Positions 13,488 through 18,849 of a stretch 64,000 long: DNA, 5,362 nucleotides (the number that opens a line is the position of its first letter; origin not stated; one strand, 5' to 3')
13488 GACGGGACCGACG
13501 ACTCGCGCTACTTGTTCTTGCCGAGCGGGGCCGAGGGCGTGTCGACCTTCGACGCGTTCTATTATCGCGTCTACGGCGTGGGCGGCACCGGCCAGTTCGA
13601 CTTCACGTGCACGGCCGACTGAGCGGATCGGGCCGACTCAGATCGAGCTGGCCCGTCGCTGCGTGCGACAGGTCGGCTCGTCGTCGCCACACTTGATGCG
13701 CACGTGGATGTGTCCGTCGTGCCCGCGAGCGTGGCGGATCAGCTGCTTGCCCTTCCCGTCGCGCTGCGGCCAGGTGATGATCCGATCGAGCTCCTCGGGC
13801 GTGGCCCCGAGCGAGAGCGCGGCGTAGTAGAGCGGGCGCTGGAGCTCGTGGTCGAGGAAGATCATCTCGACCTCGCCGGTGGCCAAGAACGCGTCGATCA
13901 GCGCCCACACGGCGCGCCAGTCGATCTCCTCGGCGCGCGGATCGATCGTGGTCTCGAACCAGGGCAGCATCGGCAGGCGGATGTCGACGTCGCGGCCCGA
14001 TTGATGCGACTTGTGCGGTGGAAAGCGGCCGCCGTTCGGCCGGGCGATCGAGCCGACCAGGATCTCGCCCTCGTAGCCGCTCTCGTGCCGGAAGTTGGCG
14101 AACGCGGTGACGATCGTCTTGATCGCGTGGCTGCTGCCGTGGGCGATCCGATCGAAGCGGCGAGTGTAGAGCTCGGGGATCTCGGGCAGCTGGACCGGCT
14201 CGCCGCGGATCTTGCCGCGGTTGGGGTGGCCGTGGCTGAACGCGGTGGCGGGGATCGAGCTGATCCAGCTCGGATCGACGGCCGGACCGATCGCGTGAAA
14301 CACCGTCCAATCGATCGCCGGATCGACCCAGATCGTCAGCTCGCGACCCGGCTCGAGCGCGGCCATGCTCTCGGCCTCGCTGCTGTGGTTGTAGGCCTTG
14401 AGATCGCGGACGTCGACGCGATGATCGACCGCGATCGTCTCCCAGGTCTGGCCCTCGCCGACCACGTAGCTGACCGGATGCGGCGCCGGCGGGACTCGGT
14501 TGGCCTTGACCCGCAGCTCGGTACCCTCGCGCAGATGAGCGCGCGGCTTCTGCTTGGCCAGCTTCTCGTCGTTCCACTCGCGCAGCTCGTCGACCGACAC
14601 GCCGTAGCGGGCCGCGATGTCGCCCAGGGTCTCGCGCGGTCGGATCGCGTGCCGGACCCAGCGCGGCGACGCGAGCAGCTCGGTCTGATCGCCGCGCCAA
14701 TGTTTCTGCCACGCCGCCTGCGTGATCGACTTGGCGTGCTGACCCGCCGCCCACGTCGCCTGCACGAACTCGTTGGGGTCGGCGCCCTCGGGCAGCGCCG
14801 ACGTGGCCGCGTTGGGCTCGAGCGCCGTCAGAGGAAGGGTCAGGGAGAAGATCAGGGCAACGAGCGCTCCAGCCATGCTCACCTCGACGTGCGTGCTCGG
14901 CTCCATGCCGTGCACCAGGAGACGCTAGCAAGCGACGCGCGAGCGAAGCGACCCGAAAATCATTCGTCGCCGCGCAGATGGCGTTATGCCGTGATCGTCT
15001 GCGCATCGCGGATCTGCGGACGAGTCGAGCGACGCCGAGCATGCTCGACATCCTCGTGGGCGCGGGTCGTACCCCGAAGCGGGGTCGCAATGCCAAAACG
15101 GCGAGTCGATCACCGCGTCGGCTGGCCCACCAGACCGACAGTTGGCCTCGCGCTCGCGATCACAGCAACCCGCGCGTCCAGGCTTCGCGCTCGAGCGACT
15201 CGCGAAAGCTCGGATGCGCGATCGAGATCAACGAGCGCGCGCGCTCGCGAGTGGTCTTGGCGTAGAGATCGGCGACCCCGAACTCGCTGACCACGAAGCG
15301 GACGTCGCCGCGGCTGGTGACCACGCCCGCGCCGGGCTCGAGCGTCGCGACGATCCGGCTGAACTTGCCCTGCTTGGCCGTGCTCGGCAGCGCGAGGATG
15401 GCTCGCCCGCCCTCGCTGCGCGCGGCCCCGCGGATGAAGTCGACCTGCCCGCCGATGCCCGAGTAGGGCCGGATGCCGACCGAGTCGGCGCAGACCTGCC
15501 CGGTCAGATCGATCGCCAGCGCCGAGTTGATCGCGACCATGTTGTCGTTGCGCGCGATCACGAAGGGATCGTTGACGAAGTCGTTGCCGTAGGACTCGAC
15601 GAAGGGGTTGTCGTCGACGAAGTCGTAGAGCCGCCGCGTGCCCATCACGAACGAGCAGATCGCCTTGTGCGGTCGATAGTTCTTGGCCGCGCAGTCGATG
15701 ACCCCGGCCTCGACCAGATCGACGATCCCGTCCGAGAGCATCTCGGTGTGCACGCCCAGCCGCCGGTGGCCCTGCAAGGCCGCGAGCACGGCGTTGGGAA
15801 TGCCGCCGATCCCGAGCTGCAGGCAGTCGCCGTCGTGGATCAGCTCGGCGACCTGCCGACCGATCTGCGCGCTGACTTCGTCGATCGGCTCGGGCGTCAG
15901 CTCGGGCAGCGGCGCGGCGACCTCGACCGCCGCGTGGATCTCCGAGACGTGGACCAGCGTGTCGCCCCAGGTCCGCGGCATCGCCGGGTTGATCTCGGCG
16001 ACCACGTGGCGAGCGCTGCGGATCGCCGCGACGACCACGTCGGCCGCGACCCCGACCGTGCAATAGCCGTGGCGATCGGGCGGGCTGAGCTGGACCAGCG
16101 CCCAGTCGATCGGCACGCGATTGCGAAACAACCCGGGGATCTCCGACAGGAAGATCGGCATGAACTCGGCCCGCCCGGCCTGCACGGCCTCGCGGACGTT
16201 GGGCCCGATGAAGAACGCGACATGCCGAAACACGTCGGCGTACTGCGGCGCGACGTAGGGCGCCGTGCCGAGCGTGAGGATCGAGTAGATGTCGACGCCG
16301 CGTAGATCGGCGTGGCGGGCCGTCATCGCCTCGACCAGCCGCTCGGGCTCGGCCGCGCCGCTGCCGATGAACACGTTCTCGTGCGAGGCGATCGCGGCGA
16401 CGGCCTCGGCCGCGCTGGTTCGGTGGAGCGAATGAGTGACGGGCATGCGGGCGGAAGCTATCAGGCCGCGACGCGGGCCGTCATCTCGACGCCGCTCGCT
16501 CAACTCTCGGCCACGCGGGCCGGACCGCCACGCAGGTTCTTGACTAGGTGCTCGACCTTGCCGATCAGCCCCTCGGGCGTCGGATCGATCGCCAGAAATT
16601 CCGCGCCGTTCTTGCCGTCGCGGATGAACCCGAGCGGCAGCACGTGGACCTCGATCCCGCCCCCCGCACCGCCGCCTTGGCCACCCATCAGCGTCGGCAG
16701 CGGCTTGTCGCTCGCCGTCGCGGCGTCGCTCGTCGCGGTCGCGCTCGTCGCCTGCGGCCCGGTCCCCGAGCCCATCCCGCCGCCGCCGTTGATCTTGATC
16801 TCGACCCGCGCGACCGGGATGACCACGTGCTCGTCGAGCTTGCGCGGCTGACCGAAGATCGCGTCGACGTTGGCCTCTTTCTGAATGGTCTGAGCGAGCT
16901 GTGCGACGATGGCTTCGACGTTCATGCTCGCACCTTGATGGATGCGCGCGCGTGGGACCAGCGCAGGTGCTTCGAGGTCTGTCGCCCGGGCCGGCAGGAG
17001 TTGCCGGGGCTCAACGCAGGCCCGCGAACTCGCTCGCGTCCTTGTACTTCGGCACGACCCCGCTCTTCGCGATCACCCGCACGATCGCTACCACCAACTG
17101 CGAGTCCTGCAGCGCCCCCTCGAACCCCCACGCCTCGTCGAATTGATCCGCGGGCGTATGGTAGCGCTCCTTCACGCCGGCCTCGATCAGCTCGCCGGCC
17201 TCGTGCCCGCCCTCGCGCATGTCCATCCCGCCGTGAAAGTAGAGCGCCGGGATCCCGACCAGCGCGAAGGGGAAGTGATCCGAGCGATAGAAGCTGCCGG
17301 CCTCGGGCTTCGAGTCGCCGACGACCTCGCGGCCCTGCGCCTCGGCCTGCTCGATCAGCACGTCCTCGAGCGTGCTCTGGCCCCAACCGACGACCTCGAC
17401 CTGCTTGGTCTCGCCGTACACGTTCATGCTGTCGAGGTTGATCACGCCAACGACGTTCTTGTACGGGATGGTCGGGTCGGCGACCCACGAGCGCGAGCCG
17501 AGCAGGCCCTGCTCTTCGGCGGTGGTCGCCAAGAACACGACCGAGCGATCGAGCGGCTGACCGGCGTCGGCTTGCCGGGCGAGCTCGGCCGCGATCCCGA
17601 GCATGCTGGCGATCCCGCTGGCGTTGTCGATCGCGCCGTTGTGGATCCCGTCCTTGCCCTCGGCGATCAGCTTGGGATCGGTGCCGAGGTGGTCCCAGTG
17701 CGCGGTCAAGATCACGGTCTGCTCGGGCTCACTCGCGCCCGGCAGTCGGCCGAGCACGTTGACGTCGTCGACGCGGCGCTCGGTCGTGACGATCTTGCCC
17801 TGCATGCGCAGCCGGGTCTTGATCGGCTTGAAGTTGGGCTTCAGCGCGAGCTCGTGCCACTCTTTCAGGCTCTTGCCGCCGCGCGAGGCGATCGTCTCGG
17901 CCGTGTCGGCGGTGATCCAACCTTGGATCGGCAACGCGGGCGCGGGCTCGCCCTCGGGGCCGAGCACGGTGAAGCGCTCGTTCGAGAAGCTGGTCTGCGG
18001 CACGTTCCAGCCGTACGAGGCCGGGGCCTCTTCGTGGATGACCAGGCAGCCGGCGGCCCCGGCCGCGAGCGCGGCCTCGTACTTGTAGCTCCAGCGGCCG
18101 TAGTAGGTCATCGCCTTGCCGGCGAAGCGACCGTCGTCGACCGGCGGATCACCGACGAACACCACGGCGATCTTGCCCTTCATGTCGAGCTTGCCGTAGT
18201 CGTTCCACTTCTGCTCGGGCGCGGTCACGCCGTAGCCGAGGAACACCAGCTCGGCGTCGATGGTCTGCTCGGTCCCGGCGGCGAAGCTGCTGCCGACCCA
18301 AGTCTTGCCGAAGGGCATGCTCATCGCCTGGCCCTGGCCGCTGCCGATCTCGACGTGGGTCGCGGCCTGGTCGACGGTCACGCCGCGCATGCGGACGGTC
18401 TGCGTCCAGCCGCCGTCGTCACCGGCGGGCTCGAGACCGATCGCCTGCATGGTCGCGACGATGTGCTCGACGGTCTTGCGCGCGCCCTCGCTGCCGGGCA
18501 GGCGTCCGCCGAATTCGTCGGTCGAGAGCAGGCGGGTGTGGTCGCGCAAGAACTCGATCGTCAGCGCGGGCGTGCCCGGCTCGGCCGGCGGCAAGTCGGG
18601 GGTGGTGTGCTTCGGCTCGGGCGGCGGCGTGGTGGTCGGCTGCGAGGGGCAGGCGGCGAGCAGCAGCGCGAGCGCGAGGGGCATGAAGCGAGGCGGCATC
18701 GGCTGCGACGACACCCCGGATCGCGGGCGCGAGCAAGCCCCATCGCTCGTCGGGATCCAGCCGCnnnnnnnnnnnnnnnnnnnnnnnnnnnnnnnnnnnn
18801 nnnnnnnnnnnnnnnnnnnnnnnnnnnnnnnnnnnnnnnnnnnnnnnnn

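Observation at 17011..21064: Bufferin/MNIO-type RiPP locus: fused DUF692-DUF2063 maturase, divergent six-Cys DUF2282-like lipoprotein precursor, adjacent M28 peptidase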

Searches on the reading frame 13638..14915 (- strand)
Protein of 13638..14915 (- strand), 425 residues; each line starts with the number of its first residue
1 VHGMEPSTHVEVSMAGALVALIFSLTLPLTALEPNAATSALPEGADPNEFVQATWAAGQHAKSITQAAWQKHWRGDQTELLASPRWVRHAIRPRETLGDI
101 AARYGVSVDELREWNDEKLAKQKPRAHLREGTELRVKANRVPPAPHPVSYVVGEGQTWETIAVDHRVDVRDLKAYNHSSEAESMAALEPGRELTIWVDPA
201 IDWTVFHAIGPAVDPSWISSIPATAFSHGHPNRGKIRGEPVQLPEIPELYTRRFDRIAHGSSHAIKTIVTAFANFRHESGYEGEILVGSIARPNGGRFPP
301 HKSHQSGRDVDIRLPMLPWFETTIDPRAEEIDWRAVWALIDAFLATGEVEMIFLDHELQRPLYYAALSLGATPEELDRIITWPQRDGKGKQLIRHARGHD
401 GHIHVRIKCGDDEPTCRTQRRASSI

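Call 3: search_protein_families(library=pfam, proteins=[window:13638-14915:-], max_evalue=0.01)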
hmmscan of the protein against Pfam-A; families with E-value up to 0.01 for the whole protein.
window:13638-14915:- (425 aa): 4 families
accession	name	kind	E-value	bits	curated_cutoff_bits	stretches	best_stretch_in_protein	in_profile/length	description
PF03411.18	Peptidase_M74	-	8.2e-15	55.5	25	1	232-421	6-197/240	Penicillin-insensitive murein endopeptidase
PF01476.26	LysM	-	4.5e-14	52.6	20.9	2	91-136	3-42/43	LysM domain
PF23577.1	LysM_RLK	-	0.00036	21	27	0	91-116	5-30/44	LysM domain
PF12158.14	DUF3592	-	0.00048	21.2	25.3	1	144-200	23-72/84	Domain of unknown function (DUF3592)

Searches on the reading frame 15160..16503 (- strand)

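Call 3: search_protein_families(library=pfam, proteins=[window:15160-16503:-], max_evalue=0.01)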
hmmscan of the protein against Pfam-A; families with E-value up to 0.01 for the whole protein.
window:15160-16503:- (447 aa): 3 families
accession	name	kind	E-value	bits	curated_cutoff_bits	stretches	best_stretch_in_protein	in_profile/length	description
PF13336.12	AcetylCoA_hyd_C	-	1.5e-64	217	23.7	1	288-441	1-154/154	Acetyl-CoA hydrolase/transferase C-terminal domain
PF02550.21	AcetylCoA_hydro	-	5.6e-23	82.4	24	1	38-190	25-184/198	Acetyl-CoA hydrolase/transferase N-terminal domain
PF00455.28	DeoRC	-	0.00051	20.5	31.8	1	213-256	8-51/160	DeoR C terminal sensor domain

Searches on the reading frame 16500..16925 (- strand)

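Call 3: search_protein_families(library=pfam, proteins=[window:16500-16925:-], max_evalue=0.01)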
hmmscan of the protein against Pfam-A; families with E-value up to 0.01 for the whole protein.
window:16500-16925:- (141 aa): 1 family
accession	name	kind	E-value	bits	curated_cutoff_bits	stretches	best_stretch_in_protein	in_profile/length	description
PF09579.15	Spore_YtfJ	-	0.0088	16.7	25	0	31-122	5-74/81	Sporulation protein YtfJ (Spore_YtfJ)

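Call 4: search_protein_families(library=ncbifam, proteins=[window:16500-16925:-], max_evalue=0.01)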
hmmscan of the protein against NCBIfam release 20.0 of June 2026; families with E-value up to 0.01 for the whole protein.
window:16500-16925:- (141 aa): 1 family
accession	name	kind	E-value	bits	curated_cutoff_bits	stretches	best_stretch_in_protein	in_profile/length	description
TIGR02874.1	spore_ytfJ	equivalog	3.8e-05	24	116.3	1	3-128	4-114/125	GerW family sporulation protein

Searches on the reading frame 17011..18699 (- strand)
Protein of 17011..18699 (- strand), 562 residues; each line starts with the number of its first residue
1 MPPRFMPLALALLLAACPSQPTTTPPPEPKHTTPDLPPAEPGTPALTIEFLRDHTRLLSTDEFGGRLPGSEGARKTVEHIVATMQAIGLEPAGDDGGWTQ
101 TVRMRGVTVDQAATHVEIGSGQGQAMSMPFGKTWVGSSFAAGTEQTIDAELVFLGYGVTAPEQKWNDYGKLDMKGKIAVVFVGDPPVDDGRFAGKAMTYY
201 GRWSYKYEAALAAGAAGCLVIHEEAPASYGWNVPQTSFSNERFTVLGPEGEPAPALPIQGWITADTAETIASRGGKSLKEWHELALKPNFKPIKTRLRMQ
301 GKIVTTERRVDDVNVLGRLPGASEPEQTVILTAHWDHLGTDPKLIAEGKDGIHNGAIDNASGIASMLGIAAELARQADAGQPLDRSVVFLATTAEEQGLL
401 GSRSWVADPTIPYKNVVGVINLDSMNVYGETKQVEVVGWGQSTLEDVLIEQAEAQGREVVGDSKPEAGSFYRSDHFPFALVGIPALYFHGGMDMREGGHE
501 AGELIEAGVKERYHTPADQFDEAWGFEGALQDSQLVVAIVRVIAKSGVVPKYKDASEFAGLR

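Call 3: search_protein_families(library=pfam, proteins=[window:17014-18699:-], max_evalue=0.01)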
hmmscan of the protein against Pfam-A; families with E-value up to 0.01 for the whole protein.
seq(562 aa): 4 families
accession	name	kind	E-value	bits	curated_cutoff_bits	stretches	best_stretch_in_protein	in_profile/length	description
PF04389.22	Peptidase_M28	-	2.4e-44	151.8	21.3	1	314-522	1-176/193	Peptidase family M28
PF01546.33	Peptidase_M20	-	2.6e-05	24.6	24.6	1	355-500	32-183/206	Peptidase family M20/M25/M40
PF02225.27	PA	-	0.00022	21.7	23.9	1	162-226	23-62/95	PA domain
PF05343.19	Peptidase_M42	-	0.00093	18.8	23.2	0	351-494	127-280/292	M42 glutamyl aminopeptidase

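Call 52: search_protein_families(library=ncbifam, proteins=[window:17011-18699:-], max_evalue=0.01)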
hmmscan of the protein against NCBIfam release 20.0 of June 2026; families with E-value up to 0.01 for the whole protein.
window:17011-18699:- (562 aa): 2 families
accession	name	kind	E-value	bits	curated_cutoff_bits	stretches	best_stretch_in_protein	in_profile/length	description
NF007568.0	PRK10199.1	equivalog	2.2e-05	23.9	298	1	354-426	139-207/346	aminopeptidase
NF045908.1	AminopepLapALeg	equivalog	0.0025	16.7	600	1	329-423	207-287/396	aminopeptidase LapA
